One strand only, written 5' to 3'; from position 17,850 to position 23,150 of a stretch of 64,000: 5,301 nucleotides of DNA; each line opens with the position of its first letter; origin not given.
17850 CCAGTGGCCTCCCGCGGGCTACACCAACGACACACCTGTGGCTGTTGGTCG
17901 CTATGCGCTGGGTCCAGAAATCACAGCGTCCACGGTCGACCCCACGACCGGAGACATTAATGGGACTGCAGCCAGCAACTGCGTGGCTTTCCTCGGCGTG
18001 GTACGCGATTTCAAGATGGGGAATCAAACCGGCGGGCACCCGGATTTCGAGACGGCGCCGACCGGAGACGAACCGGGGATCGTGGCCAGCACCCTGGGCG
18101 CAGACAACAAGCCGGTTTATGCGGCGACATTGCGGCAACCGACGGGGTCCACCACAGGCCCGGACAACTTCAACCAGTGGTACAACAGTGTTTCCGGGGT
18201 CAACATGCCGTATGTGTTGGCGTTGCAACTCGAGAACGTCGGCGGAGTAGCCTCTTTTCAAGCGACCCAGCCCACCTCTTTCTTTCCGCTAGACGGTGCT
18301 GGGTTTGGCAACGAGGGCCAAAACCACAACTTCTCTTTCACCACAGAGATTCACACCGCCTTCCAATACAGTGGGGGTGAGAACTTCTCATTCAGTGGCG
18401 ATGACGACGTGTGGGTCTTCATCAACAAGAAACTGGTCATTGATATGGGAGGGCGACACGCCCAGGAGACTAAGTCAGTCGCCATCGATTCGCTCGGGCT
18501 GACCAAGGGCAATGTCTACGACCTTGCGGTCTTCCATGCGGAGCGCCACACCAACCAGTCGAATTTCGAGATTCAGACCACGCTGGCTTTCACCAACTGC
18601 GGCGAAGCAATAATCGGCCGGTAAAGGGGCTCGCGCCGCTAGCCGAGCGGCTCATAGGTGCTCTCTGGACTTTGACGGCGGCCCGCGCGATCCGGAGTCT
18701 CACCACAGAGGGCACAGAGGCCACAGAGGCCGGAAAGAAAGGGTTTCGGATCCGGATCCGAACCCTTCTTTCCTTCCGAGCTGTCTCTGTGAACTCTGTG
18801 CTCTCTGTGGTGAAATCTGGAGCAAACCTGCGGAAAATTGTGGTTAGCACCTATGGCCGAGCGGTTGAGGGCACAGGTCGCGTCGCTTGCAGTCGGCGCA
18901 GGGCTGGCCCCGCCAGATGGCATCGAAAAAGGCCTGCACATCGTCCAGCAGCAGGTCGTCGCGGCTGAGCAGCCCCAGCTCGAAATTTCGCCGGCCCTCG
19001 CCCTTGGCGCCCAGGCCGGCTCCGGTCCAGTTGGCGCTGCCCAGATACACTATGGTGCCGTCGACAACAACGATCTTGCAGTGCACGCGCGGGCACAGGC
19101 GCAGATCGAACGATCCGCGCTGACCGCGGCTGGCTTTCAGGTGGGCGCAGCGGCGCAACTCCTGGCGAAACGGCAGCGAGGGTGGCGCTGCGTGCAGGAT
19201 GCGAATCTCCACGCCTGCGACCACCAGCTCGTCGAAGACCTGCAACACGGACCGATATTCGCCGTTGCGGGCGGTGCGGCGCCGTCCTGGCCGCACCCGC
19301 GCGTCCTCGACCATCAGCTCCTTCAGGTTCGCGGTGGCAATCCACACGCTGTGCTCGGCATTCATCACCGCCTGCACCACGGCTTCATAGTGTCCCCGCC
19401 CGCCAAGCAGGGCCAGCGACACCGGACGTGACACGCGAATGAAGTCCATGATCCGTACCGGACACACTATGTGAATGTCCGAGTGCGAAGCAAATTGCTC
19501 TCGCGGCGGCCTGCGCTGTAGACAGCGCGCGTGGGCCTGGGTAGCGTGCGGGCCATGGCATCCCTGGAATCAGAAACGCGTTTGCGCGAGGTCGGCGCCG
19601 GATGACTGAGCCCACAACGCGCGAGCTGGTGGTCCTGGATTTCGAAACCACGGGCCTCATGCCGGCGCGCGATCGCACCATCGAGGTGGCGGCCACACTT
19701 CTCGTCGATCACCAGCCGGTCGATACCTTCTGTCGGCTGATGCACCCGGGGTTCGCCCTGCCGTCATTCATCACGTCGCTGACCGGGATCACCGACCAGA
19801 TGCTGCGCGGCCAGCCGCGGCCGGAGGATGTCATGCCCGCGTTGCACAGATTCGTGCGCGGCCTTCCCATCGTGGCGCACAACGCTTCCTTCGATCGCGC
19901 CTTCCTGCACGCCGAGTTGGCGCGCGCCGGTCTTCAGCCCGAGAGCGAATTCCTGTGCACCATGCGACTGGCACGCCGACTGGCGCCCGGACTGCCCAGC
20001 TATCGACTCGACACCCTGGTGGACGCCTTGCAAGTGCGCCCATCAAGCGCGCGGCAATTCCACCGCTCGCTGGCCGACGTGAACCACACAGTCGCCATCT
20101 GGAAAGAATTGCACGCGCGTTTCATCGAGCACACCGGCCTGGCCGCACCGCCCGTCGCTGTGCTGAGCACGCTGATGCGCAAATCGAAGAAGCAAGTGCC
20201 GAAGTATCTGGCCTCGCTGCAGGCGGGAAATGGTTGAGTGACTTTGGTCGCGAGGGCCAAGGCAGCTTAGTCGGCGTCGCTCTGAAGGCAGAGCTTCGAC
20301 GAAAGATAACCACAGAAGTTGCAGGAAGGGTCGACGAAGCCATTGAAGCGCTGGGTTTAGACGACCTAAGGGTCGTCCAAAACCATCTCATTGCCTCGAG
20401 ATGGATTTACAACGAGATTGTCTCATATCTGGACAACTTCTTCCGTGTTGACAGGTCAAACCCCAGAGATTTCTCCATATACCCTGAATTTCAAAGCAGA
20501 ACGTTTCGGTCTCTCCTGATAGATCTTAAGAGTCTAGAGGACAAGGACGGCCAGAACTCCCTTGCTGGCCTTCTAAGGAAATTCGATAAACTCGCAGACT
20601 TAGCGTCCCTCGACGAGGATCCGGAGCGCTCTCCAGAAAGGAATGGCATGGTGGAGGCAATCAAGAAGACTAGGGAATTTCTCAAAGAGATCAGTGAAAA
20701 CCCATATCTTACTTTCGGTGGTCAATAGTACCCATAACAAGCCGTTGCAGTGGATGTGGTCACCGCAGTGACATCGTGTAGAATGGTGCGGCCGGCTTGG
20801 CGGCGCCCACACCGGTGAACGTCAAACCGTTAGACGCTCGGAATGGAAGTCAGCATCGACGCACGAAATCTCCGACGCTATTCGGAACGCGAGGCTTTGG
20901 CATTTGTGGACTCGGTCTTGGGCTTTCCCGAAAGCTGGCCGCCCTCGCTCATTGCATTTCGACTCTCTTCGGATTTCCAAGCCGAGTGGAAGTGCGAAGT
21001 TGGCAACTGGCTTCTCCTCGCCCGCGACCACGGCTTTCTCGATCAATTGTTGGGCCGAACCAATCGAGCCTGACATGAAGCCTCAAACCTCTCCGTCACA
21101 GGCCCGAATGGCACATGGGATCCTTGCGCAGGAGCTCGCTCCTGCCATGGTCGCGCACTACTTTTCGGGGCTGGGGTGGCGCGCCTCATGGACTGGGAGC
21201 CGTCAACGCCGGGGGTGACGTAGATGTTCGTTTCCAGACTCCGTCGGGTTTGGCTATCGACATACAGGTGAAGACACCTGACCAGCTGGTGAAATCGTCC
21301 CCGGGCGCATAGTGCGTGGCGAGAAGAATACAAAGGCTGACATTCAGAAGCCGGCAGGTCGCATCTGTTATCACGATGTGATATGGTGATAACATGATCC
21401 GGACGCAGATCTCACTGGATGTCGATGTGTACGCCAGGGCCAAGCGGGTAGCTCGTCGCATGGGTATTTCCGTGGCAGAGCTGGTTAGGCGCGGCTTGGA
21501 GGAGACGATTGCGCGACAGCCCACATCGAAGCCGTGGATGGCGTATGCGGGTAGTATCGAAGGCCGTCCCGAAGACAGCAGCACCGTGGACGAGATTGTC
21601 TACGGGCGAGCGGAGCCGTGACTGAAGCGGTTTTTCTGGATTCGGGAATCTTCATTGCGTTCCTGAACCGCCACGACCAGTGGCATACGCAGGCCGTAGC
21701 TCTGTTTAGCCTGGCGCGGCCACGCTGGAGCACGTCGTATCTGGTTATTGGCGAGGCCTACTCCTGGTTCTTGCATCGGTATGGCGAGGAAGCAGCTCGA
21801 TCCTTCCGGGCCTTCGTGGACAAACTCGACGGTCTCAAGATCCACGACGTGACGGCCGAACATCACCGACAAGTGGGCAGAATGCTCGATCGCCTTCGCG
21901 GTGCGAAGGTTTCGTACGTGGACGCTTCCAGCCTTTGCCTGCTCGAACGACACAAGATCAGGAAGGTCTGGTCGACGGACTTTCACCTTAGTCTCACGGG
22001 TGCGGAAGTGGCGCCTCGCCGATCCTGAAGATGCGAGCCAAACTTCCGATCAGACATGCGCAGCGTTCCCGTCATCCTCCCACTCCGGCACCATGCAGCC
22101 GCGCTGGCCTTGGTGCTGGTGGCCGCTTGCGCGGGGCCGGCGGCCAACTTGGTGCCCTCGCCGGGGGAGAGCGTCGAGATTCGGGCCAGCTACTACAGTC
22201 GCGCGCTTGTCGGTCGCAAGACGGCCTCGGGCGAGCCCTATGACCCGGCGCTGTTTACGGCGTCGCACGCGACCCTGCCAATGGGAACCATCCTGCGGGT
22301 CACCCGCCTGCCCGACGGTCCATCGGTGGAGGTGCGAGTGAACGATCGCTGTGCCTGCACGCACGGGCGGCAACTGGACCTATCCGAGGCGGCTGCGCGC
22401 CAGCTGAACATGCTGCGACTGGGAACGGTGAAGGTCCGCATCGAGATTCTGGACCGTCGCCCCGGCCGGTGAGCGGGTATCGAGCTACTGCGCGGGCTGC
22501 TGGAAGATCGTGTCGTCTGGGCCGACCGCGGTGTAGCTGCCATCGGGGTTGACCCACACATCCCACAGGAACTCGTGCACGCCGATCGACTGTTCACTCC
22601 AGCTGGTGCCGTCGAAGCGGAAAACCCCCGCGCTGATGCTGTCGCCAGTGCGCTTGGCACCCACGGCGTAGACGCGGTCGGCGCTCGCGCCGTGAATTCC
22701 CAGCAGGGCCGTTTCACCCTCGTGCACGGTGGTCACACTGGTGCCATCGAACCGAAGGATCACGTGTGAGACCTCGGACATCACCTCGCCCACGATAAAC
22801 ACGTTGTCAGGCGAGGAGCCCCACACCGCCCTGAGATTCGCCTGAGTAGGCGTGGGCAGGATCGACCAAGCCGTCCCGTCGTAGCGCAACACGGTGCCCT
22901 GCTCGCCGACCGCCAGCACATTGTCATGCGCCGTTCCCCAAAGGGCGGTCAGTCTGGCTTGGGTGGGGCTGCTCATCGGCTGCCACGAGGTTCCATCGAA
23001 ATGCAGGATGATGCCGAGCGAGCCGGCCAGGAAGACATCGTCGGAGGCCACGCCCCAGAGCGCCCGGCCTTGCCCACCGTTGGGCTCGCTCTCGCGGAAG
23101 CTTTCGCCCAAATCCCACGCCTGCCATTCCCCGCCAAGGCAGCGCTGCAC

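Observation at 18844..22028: Nuclease islet: divergent PLD nuclease and DEDDh exonuclease, coupled unknown ORFs, and vapBC - candidate defence or DNA-processing module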

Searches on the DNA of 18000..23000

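Call 46: search_rna_families(source=window, start=18000, end=23000, threshold=evalue, max_evalue=0.1)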
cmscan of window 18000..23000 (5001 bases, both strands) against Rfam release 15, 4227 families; matches with E-value up to 0.1: 2.
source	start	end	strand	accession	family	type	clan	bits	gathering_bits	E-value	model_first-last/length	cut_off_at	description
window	18706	18807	+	RF00974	mir-607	Gene; miRNA;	-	29.2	94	0.022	1-91/91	no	mir-607 microRNA precursor family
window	18706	18807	-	RF00974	mir-607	Gene; miRNA;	-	29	94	0.026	1-91/91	no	mir-607 microRNA precursor family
